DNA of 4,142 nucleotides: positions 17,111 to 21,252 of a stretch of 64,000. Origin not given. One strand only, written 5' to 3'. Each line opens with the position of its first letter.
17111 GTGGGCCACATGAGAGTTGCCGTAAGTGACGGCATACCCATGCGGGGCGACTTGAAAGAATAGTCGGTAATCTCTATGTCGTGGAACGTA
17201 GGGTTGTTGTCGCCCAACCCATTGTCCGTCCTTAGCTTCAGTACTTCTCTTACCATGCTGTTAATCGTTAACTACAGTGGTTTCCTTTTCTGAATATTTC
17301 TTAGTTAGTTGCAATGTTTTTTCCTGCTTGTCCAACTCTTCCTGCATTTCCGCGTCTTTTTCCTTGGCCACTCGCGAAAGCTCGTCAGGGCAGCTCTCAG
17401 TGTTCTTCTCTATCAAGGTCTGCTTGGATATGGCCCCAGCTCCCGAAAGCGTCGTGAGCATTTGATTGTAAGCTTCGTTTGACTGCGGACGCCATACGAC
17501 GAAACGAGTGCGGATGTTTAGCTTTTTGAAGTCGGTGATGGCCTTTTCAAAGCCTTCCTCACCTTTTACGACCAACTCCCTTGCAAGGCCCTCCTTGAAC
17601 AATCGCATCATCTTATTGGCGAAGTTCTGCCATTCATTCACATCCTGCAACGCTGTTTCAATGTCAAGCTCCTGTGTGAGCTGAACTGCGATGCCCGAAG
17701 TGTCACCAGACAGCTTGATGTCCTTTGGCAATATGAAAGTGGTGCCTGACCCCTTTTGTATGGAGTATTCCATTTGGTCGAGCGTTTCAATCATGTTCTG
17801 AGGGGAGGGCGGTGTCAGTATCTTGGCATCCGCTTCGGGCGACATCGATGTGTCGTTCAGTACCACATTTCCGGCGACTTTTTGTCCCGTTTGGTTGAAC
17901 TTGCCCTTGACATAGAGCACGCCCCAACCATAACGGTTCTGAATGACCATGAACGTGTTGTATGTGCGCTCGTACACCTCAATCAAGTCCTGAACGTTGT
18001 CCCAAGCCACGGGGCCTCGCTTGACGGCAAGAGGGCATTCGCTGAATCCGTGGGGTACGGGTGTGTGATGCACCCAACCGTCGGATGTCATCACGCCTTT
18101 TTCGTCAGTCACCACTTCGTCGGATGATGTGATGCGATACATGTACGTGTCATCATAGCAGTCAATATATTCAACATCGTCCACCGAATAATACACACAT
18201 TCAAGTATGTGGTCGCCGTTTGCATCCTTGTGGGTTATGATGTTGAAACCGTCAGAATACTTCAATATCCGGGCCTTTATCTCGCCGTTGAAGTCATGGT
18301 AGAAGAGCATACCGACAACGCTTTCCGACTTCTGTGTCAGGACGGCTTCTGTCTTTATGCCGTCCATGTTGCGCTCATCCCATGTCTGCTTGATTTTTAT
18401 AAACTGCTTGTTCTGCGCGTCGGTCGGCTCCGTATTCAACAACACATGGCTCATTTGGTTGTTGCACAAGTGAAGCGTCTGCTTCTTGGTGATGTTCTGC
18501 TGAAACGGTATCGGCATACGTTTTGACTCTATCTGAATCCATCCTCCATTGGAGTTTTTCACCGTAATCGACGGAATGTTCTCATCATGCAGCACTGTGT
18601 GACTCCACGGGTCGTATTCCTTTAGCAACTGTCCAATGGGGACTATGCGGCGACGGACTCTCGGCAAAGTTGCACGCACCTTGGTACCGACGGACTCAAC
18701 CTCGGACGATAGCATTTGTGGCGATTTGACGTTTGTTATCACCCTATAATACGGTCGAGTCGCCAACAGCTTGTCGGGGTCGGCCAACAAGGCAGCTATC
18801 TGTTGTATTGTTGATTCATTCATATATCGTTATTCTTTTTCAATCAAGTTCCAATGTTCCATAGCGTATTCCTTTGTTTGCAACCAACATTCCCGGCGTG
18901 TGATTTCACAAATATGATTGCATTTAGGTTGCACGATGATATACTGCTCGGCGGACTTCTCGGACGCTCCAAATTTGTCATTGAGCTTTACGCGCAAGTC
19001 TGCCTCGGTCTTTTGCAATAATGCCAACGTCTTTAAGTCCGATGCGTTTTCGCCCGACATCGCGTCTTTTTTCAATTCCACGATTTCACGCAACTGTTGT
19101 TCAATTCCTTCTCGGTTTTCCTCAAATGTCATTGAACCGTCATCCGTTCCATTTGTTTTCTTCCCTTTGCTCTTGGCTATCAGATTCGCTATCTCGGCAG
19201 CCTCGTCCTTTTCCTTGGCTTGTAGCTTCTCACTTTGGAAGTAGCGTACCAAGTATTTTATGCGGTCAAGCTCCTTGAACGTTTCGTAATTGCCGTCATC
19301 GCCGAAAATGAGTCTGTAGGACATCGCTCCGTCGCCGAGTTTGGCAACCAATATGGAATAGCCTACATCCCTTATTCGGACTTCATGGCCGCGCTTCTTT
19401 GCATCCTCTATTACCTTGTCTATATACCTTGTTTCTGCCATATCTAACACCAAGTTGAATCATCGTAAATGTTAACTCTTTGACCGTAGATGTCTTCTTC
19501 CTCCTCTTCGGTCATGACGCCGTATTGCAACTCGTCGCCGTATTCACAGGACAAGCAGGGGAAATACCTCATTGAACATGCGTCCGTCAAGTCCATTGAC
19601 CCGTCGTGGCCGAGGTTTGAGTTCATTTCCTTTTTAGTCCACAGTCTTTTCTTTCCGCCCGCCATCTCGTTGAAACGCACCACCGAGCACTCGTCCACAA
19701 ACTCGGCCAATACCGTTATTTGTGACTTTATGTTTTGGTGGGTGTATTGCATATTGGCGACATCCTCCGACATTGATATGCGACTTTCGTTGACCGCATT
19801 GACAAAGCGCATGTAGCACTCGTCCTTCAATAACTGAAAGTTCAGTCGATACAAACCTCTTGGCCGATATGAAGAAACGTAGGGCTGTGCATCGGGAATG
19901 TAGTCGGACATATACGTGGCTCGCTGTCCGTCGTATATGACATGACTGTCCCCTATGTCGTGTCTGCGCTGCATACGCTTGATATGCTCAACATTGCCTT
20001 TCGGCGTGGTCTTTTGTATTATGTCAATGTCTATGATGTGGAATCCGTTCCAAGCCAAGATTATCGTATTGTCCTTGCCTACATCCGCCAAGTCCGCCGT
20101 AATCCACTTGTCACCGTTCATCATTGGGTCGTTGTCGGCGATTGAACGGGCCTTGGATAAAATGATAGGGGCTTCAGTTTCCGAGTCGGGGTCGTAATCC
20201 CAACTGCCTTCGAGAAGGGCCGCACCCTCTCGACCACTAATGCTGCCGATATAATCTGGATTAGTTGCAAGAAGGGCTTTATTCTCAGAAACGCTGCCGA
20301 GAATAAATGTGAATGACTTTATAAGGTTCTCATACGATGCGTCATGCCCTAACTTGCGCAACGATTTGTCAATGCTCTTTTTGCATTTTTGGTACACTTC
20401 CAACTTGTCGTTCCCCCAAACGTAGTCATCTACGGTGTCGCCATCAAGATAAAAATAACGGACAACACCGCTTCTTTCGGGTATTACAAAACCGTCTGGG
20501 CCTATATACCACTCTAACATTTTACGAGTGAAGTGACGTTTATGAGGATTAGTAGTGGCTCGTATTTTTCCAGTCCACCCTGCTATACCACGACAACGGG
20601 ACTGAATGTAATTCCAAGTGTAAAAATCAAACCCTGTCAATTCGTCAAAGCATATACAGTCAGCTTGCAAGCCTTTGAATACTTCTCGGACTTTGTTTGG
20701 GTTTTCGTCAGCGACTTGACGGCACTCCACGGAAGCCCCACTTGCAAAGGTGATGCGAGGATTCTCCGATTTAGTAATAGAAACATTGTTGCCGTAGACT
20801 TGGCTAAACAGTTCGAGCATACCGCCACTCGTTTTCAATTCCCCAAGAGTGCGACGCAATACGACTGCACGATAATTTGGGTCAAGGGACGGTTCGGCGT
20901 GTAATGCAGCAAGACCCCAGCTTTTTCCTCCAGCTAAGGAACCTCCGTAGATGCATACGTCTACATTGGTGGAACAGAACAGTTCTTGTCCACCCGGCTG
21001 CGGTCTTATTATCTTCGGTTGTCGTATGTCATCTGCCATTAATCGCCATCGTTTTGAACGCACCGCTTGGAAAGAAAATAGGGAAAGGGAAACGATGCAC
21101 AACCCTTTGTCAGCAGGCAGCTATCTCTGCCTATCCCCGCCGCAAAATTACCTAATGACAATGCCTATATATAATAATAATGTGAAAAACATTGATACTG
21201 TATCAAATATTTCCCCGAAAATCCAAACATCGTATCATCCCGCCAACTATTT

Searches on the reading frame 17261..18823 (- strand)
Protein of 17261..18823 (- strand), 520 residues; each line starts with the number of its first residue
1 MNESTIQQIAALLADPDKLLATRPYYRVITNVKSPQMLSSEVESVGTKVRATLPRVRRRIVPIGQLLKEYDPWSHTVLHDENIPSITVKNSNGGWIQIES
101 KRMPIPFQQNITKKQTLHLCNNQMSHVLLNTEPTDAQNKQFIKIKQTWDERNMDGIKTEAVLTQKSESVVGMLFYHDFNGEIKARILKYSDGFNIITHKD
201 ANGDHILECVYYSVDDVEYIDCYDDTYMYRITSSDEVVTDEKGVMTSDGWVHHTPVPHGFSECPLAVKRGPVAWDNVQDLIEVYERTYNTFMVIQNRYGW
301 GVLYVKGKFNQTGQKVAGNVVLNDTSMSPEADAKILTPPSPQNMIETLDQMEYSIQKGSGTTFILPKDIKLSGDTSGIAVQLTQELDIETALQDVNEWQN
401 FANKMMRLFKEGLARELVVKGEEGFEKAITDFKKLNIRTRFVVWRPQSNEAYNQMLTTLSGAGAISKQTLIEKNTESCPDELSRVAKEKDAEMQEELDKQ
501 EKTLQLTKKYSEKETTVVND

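Call 7: search_protein_families(library=phrogs, proteins=[window:17261-18823:-])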
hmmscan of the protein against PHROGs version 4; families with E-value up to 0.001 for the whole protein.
window:17261-18823:- (520 aa): 0 families

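Call 8: search_protein_families(library=pfam, proteins=[window:17261-18823:-], max_evalue=0.01)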
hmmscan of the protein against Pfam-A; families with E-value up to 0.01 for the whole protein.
window:17261-18823:- (520 aa): 1 family
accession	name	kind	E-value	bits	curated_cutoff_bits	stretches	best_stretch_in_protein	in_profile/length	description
PF05133.19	SPP1_portal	-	3e-20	73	25.5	1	101-494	41-415/416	Phage portal protein, SPP1 Gp6-like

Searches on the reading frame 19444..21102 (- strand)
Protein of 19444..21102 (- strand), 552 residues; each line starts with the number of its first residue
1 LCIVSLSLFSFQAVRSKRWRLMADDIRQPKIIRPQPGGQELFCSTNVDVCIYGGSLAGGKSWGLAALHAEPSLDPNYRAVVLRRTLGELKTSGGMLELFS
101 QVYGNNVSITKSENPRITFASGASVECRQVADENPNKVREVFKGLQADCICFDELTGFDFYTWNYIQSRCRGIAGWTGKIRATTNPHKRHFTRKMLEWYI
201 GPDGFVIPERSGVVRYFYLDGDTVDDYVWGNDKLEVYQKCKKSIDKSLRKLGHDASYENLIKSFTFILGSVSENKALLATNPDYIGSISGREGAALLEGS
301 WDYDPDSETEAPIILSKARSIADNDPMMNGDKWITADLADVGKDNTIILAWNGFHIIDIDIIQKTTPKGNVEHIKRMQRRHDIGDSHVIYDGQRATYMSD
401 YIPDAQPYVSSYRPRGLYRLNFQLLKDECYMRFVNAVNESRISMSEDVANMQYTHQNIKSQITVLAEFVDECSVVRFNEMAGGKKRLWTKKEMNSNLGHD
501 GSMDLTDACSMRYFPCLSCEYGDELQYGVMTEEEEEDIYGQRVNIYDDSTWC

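Call 7: search_protein_families(library=phrogs, proteins=[window:19444-21102:-])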
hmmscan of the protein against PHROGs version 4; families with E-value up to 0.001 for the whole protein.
window:19444-21102:- (552 aa): 2 families
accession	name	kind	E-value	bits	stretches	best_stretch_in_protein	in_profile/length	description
phrog_979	-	head and packaging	2.3e-56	192.8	1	22-307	141-412/642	terminase large subunit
phrog_9526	-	head and packaging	1e-27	98.3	1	30-291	6-257/280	terminase large subunit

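Call 8: search_protein_families(library=pfam, proteins=[window:19444-21102:-], max_evalue=0.01)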
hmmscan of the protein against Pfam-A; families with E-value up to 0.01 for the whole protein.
window:19444-21102:- (552 aa): 1 family
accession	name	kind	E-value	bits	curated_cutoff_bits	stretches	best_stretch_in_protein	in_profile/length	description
PF03237.21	Terminase_6N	-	5.9e-05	23.3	22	1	52-287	2-182/215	Terminase large subunit, T4likevirus-type, N-terminal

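Call 41: search_dna_similar(query=window:19444-21102:-, collection=phages, mode=protein, max_rows=15)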
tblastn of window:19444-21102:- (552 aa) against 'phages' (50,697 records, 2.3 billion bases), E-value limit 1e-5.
Records with a match: 1121; places in all: 1122; records where one place covers at least 80% of the query: 8.
Best place of each record, by identity: <60% 1121.
By first word of the organism name: Pseudomonas 230; Escherichia 225; Vibrio 141; Rheinheimera 115; Salmonella 96; Acinetobacter 40; Erwinia 35; Klebsiella 33; Shigella 23; Aeromonas 18; and 43 more.
By host as written in the record: - 171; Rheinheimera sp. BAL341 115; Pseudomonas aeruginosa 71; Escherichia coli 65; Escherichia coli K-12 MG1655 32; Pseudomonas aeruginosa PAO1 26; Vibrio cholerae 19; Escherichia coli O157:H7 18; and 276 more.
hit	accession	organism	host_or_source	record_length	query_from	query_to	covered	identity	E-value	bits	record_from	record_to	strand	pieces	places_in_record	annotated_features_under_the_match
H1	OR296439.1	Bacteroides phage C3_41T2LP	Bacteroides uniformis MB20-41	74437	21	511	89%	27.1%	5e-47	182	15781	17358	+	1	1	terminase large subunit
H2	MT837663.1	Bacteriophage sp.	human fecal samples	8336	26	512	88%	26.9%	3e-39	159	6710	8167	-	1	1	record has no annotation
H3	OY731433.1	Bacteroides phage LoVEphage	-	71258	26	512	88%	26.9%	3e-39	159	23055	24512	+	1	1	terminase large subunit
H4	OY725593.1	Bacteroides phage LoVEphage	-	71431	26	512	88%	26.9%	3e-39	159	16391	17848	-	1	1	terminase large subunit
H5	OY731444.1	Bacteroides phage LoVEphage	-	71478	26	512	88%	26.9%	3e-39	159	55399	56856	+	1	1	terminase large subunit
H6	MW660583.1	Bacteroides phage LoVEphage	Bacteroides sp.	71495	26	512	88%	26.9%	3e-39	159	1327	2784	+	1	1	large terminase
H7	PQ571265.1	Bacteroides phage BI-TP1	Bacteroides intestinalis BG4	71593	26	512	88%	26.9%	3e-39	159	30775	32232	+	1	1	terminase large subunit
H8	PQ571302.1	Phocaeicola phage PV4-TP1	Phocaeicola vulgatus BM8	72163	26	512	88%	26.9%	3e-39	159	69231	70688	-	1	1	terminase large subunit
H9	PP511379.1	Dulem virus 40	Eulemur fulvus collaris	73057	35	453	76%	28.3%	1e-32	139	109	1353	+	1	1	terminase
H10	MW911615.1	Vibrio phage ICP1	Vibrio cholerae O1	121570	51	448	72%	26.0%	6e-16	88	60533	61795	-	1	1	record has no annotation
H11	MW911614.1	Vibrio phage ICP1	Vibrio cholerae O1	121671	51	448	72%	26.0%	6e-16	88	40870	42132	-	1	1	record has no annotation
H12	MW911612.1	Vibrio phage ICP1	Vibrio cholerae O1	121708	51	448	72%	26.0%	6e-16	88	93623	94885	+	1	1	record has no annotation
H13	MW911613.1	Vibrio phage ICP1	Vibrio cholerae O1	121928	51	448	72%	26.0%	6e-16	88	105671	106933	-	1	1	record has no annotation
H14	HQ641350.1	Vibrio phage ICP1_2006_B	Vibrio cholerae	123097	51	448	72%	26.0%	6e-16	88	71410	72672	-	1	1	putative large terminase subunit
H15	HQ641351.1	Vibrio phage ICP1_2006_A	Vibrio cholerae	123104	51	448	72%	26.0%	6e-16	88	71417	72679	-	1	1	putative large terminase subunit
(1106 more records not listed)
